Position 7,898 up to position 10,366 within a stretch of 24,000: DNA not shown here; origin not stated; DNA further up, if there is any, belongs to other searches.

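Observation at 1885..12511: FtsK/TraB-centred DNA-transfer-like operon with no VirB4 ATPase and no relaxase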

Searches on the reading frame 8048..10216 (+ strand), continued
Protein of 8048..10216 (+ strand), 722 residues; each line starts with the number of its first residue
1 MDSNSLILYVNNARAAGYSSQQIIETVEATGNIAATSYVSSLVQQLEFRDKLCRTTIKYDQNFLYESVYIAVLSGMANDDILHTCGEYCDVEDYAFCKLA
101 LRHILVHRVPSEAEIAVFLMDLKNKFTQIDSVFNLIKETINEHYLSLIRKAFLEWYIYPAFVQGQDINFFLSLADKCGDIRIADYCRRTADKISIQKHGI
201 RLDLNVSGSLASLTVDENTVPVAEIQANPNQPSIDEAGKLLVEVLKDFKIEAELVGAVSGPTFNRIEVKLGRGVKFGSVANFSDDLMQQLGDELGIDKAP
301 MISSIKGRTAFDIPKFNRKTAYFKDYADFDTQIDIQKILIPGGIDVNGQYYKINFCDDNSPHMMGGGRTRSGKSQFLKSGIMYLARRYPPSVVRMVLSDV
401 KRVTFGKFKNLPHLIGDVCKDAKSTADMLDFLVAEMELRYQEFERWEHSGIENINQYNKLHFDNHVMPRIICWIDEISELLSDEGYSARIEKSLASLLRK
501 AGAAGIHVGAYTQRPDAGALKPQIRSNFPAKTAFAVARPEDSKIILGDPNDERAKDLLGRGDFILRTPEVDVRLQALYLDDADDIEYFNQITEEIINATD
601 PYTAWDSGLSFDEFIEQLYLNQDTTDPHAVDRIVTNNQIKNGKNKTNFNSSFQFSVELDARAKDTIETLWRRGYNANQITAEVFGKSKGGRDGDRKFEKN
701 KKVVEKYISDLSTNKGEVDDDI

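Call 70: find_encoding_contigs(protein=P0071, flank=10000, max_places=1)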
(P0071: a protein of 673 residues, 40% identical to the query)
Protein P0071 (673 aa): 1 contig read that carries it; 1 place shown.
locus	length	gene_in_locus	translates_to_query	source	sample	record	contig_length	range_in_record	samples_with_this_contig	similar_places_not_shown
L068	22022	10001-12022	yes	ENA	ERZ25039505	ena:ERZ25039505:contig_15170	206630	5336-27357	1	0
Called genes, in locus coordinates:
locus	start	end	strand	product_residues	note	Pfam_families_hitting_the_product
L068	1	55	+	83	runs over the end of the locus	-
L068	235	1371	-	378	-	PF00589:Phage_integrase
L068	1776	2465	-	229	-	PF13586:DDE_Tnp_1_2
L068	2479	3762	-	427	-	PF13546:DDE_5, PF01609:DDE_Tnp_1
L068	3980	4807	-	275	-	PF08719:NADAR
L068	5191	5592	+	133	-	-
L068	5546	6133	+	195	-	-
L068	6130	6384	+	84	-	-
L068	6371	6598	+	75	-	-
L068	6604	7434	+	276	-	-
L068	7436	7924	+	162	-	-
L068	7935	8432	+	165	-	-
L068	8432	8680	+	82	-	-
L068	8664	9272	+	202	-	PF01551:Peptidase_M23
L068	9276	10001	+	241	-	-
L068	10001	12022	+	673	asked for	PF17854:FtsK_alpha (weak), PF01580:FtsK_SpoIIIE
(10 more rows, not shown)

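Call 71: find_encoding_contigs(protein=P0084, flank=10000, max_places=1)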
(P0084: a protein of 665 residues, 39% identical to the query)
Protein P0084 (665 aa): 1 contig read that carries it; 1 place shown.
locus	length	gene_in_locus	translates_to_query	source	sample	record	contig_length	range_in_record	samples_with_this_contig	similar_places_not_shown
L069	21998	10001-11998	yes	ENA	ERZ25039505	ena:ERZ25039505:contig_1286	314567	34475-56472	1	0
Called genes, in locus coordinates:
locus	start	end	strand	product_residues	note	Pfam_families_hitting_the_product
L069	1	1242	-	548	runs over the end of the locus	PF27301:Alr2735_N, PF27288:Alr2735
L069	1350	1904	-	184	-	-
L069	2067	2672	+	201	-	-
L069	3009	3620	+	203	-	-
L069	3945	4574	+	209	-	-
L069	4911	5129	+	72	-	PF13443:HTH_26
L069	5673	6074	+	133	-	-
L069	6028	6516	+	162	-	-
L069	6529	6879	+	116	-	-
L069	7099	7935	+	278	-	-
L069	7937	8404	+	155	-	-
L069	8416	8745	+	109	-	-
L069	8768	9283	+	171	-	PF01551:Peptidase_M23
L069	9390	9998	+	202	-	-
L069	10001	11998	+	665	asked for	PF17854:FtsK_alpha (weak), PF01580:FtsK_SpoIIIE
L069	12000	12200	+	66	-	-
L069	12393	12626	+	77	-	-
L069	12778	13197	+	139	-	-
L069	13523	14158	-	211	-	PF04313:HSDR_N (weak)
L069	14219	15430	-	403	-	PF12167:Arm-DNA-bind_2, PF00589:Phage_integrase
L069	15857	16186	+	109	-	-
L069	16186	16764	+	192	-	-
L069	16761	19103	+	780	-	PF11839:Alanine_zipper (weak), PF01391:Collagen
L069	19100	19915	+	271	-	-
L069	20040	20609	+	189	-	-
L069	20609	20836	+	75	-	-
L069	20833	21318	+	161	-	-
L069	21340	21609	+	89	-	-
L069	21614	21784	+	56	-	-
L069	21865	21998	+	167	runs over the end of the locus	PF01520:Amidase_3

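Call 72: search_protein_families(library=pfam, max_evalue=0.01, proteins=[L062:218-1855:-, L062:1935-2564:-, L062:2818-3411:+, L062:3408-4238:+, L062:14582-15070:-, L062:9276-10001:+, L062:8941-9276:+, L001:22168-24363:+, L001:4141-5283:+, L001:20429-21613:+])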
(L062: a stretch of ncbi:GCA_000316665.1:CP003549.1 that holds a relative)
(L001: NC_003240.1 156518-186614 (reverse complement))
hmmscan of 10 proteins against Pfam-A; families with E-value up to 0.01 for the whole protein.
L062:218-1855:- (545 aa): 1 family
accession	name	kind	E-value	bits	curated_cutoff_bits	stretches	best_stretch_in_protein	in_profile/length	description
PF21717.2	DTX3L_a-b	-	0.0099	16.2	27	0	468-505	8-45/62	DTX3L, alpha/beta domain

L062:1935-2564:- (209 aa): 1 family
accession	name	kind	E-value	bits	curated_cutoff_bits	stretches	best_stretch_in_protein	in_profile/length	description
PF14549.12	P22_Cro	-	0.005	17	30.2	0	158-175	16-33/60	DNA-binding transcriptional regulator Cro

L062:2818-3411:+ (197 aa): 0 families

L062:3408-4238:+ (276 aa): 0 families

L062:14582-15070:- (162 aa): 2 families
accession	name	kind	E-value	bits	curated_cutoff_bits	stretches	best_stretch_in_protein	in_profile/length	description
PF04313.20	HSDR_N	-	1.9e-05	25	25.1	1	32-127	70-195/198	Type I restriction enzyme R protein N terminus (HSDR_N)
PF13588.12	HSDR_N_2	-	0.00088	19.8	25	1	52-124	33-96/110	Type I restriction enzyme R protein N terminus (HSDR_N)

L062:9276-10001:+ (241 aa): 0 families

L062:8941-9276:+ (111 aa): 0 families

L001:22168-24363:+ (731 aa): 0 families

L001:4141-5283:+ (380 aa): 2 families
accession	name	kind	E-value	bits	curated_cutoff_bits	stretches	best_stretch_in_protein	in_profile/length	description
PF13304.12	AAA_21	-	2.2e-14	54.7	27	1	171-264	230-304/304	AAA domain, putative AbiEii toxin, Type IV TA system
PF13175.12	AAA_15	-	3.6e-12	47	32.1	1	173-261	295-372/374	AAA ATPase domain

L001:20429-21613:+ (394 aa): 0 families

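Call 78: get_annotated_region(hit=H32, flank=6000)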
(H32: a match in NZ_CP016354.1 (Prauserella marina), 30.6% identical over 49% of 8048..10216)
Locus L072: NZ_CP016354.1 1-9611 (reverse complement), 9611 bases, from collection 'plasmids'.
description: Prauserella marina strain DSM 45268 plasmid pPmarDSM45268, complete sequence
organism: Prauserella marina (NCBI taxid 530584)
taxonomy: Bacteria; Actinomycetota; Actinomycetes; Pseudonocardiales; Pseudonocardiaceae; Prauserella; Prauserella marina
host: -; source: pure culture,ocean sediment; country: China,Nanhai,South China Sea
typing (MOB-suite, as given by PLSDB): non-mobilizable; replicon rep_cluster_810
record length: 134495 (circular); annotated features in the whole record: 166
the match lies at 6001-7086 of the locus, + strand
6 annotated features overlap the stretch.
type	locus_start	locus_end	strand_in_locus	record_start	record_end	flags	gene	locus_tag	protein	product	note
CDS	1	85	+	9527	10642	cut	-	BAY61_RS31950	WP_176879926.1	hypothetical protein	-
CDS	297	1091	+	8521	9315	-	-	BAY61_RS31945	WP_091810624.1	hypothetical protein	-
CDS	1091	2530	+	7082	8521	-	-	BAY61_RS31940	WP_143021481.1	hypothetical protein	-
CDS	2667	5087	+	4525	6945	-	-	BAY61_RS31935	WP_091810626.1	hypothetical protein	-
CDS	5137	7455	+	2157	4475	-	-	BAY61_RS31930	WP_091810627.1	DNA translocase FtsK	-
CDS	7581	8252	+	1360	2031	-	-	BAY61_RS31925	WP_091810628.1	phage holin family protein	-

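Call 79: get_annotated_region(hit=H23, flank=6000)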
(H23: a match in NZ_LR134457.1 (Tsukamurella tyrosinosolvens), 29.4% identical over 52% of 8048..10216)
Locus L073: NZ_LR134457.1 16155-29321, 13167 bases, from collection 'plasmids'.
description: Tsukamurella tyrosinosolvens strain NCTC13231 plasmid 15, complete sequence
organism: Tsukamurella tyrosinosolvens (NCBI taxid 57704)
taxonomy: Bacteria; Actinomycetota; Actinomycetes; Mycobacteriales; Tsukamurellaceae; Tsukamurella; Tsukamurella tyrosinosolvens
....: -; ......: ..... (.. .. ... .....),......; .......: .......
typing (MOB-suite, as given by PLSDB): non-mobilizable
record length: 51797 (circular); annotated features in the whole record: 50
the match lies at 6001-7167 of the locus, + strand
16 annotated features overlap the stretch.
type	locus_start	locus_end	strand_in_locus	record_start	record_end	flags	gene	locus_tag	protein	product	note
CDS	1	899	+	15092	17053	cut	-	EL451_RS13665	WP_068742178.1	ribonuclease J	-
CDS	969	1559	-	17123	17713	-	-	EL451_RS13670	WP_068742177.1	hypothetical protein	-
CDS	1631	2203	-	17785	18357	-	-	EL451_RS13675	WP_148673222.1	hypothetical protein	-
CDS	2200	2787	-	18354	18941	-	-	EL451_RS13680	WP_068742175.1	hypothetical protein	-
CDS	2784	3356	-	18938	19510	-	-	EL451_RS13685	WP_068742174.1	hypothetical protein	-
CDS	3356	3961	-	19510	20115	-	-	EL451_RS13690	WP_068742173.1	hypothetical protein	-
CDS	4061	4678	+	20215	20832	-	-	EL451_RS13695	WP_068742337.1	TIGR03085 family metal-binding protein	-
CDS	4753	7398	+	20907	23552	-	-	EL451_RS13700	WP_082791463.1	DNA translocase FtsK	-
CDS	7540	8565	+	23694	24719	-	-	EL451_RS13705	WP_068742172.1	TerC family protein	-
CDS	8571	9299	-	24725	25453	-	-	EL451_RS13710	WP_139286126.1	putative protein N(5)-glutamine methyltransferase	GO:0018364 - peptidyl-glutamine methylation [Evidence IEA]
CDS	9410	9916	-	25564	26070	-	-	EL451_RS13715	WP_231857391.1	amino-acid N-acetyltransferase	GO:0006526 - arginine biosynthetic process [Evidence IEA]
CDS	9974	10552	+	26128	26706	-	pgsA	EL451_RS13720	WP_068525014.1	CDP-diacylglycerol--glycerol-3-phosphate 3-phosphatidyltransferase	GO:0008654 - phospholipid biosynthetic process [Evidence IEA]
CDS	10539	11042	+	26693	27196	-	-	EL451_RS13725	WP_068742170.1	CinA family protein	-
CDS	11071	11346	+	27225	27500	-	-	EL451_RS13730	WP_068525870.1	helix-turn-helix transcriptional regulator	-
CDS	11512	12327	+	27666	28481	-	-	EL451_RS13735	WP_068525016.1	PspA/IM30 family protein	-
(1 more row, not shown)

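Call 98: search_protein_families(library=ncbifam, max_evalue=0.1, proteins=[L001:22168-24363:+, L001:20429-21613:+, L062:218-1855:-, L062:3408-4238:+])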
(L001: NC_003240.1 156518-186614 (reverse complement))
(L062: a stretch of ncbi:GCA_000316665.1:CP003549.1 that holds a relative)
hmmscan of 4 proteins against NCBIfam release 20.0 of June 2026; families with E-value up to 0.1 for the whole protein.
L001:22168-24363:+ (731 aa): 1 family
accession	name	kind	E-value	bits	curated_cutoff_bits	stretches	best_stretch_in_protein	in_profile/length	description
NF011632.3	PRK15058.1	equivalog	0.058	13.7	130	0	207-267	24-85/127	cytochrome b562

L001:20429-21613:+ (394 aa): 2 families
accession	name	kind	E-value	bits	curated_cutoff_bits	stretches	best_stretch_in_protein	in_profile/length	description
NF053524.1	thylo_ssl2009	equivalog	0.0044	17.7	58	1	120-158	49-87/90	ssl2009 family thylakoid membrane protein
TIGR04285.1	nucleoid_noc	exception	0.038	13.4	315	1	35-137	28-124/255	nucleoid occlusion protein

L062:218-1855:- (545 aa): 2 families
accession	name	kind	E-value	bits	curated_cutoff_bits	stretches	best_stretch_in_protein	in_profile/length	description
NF006550.0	PRK09047.1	equivalog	0.023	14.2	173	1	178-242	61-126/194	RNA polymerase sigma factor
NF041443.1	DDRRRQL_YjdP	equivalog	0.044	14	90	1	182-253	20-83/101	DDRRRQL repeat protein YjdP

L062:3408-4238:+ (276 aa): 0 families

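Call 100: search_protein_families(library=padloc, max_evalue=0.001, proteins=[window:8048-10216:+])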
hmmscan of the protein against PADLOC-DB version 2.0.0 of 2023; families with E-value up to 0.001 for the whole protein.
window:8048-10216:+ (722 aa): 3 families
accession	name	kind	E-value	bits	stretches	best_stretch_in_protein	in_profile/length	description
PDLC02806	SspH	-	4.1e-38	128.6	1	357-582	1534-1756/1766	SspH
PDLC02804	SspH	-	3.7e-24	82.3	1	260-583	1237-1553/1561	SspH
PDLC04140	mad8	-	7.3e-18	63.1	1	359-566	26-287/314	mads_8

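Call 104: search_protein_families(library=pfam, max_evalue=0.001, proteins=[L012:44-2506:+, L012:2484-4346:+, L014:13473-15635:-, L014:19240-22122:+, L014:15911-17314:+, L008:3-2579:+, L016:7951-9177:+, L004:13746-14891:-, L007:20650-22041:-, L015:1102-2052:+])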
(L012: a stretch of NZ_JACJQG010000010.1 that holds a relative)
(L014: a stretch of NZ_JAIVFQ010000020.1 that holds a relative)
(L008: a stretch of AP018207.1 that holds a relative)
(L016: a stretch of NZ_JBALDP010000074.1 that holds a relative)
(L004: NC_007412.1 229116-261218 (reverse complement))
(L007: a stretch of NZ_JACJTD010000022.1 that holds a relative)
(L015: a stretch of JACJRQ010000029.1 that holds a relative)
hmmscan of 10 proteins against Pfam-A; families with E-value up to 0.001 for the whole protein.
L012:44-2506:+ (820 aa): 4 families
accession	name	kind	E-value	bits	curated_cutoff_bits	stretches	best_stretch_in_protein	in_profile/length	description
PF13087.12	AAA_12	-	4.5e-50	170.4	27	1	582-785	1-194/195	AAA domain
PF13086.12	AAA_11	-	2.5e-24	86.9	27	1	373-562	118-256/257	AAA domain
PF01443.25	Viral_helicase1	-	5.6e-05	23.5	21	0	505-558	45-99/228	Viral superfamily 1 RNA helicase core domain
PF13245.12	AAA_19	-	7.9e-05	23.3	25.1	1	510-559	81-132/134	AAA domain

L012:2484-4346:+ (620 aa): 1 family
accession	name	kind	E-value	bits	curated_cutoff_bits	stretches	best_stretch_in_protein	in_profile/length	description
PF13091.12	PLDc_2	-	1.5e-06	28.6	27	1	338-466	3-123/132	PLD-like domain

L014:13473-15635:- (720 aa): 1 family
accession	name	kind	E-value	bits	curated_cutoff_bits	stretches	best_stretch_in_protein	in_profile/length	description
PF00082.27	Peptidase_S8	-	6.3e-48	164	21.8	1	313-676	1-288/288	Subtilase family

L014:19240-22122:+ (961 aa): 30 families (the best 25 are shown)
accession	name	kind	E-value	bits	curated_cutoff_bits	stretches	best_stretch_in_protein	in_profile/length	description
PF13424.12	TPR_12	-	1.1e-98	324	30.1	9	287-359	3-77/77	Tetratricopeptide repeat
PF00515.34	TPR_1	-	3e-67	220.3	27.8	5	288-316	2-30/34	Tetratricopeptide repeat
PF07719.23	TPR_2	-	2.1e-53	174.5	27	2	289-314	3-28/34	Tetratricopeptide repeat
PF13181.12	TPR_8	-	3.3e-51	167.5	25.7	1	510-541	2-33/34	Tetratricopeptide repeat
PF13374.12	TPR_10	-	1.2e-49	165.3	27.5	1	129-160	4-35/42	Tetratricopeptide repeat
PF13176.12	TPR_7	-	1.2e-49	162.6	27.9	1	410-442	2-34/36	Tetratricopeptide repeat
PF17874.7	TPR_MalT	-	8.7e-32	111.1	45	2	642-803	42-203/336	MalT-like TPR region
PF13428.12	TPR_14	-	2.5e-25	86.8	23.5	0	290-314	4-28/44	Tetratricopeptide repeat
PF24885.1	TPR_NPHP3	-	1.9e-17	63.9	100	1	359-437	91-171/239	Nephrocystin-3 TPR domain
PF14938.12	SNAP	-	8.5e-15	55.4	25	1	181-313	49-181/282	Soluble NSF attachment protein, SNAP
PF13414.12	TPR_11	-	2.3e-14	53.2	26.8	1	294-314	1-21/42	TPR repeat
PF13432.12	TPR_16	-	5.3e-13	49.6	32.7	1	292-357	2-61/65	Tetratricopeptide repeat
PF12862.13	ANAPC5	-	3.7e-12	46.6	23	0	731-795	9-73/91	Anaphase-promoting complex subunit 5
PF13174.12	TPR_6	-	1.4e-11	44.7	26.3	0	293-313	6-26/33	Tetratricopeptide repeat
PF22883.1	Consortin_N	-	1.4e-10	41.4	27.7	0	249-271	8-30/52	Consortin, N-terminal domain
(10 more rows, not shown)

L014:15911-17314:+ (467 aa): 1 family
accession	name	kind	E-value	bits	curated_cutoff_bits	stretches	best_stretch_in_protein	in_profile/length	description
PF25617.1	PhiKZ_gp86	-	0.0002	20.9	26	1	186-394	192-396/408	Bacteriophage PhiKZ vertex-binding protein gp86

L008:3-2579:+ (858 aa): 7 families
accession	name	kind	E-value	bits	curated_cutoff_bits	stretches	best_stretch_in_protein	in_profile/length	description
PF00580.27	UvrD-helicase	-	5.9e-25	88.9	23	1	721-817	1-98/271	UvrD/REP helicase N-terminal domain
PF00271.37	Helicase_C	-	3e-23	82.6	23.5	1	162-263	7-110/110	Helicase conserved C-terminal domain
PF13245.12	AAA_19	-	1.1e-14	55.2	25.1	1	725-826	1-76/134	AAA domain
PF00270.35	DEAD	-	2.4e-10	40.8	26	1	18-117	79-166/167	DEAD/DEAH box helicase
PF13086.12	AAA_11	-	6.3e-06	26.6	27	1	732-798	15-89/257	AAA domain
PF13401.12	AAA_22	-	2.7e-05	24.9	27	0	734-803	6-65/130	AAA domain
PF07652.20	Flavi_DEAD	-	9.7e-05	22.8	21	0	143-196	8-61/148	Flavivirus DEAD domain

L016:7951-9177:+ (408 aa): 2 families
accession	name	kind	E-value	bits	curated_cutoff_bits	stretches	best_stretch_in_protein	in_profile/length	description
PF07282.18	Cas12f1-like_TNB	-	1.2e-21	77.1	26.3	1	301-366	1-60/60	Cas12f1-like, TNB domain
PF01385.25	OrfB_IS605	-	9.6e-20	71.4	30.5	1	165-289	1-119/120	Probable transposase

L004:13746-14891:- (381 aa): 2 families
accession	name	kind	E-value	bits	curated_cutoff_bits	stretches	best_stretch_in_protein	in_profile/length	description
PF14528.11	LAGLIDADG_3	-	8.8e-07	29.5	22.5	0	172-241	6-65/82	LAGLIDADG-like domain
PF13921.12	Myb_DNA-bind_6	-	0.00053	20.6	22.9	0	62-100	1-40/60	Myb-like DNA-binding domain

L007:20650-22041:- (463 aa): 2 families
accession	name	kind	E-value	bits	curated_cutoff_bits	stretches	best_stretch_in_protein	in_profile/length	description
PF07690.21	MFS_1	-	1.2e-33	116.9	33.4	2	20-244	3-223/347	Major Facilitator Superfamily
PF05977.19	MFS_3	-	2.8e-25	89.2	27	1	7-408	4-404/524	Transmembrane secretion effector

L015:1102-2052:+ (316 aa): 3 families
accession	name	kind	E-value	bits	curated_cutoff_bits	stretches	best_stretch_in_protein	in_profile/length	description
PF06719.19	AraC_N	-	2.4e-49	167.2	24.2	1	47-198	1-149/150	AraC-type transcriptional regulator N-terminus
PF12833.13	HTH_18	-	1.6e-21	76.8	33.6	1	233-307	1-75/80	Helix-turn-helix domain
PF00165.29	HTH_AraC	-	1.7e-14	53.9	26.6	1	220-260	1-41/42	Bacterial regulatory helix-turn-helix proteins, AraC family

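Call 119: find_related_loci(query=A1, collection=viral_contigs, flank=10000)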
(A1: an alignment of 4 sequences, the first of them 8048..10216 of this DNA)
Query A1 (722 aa) in viral_contigs; peptide patterns used: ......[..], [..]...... (x = any residue, [..] = any of these).
115 stretches matched a pattern, but none encodes a relative of the query by tblastn (E <= 1e-3).
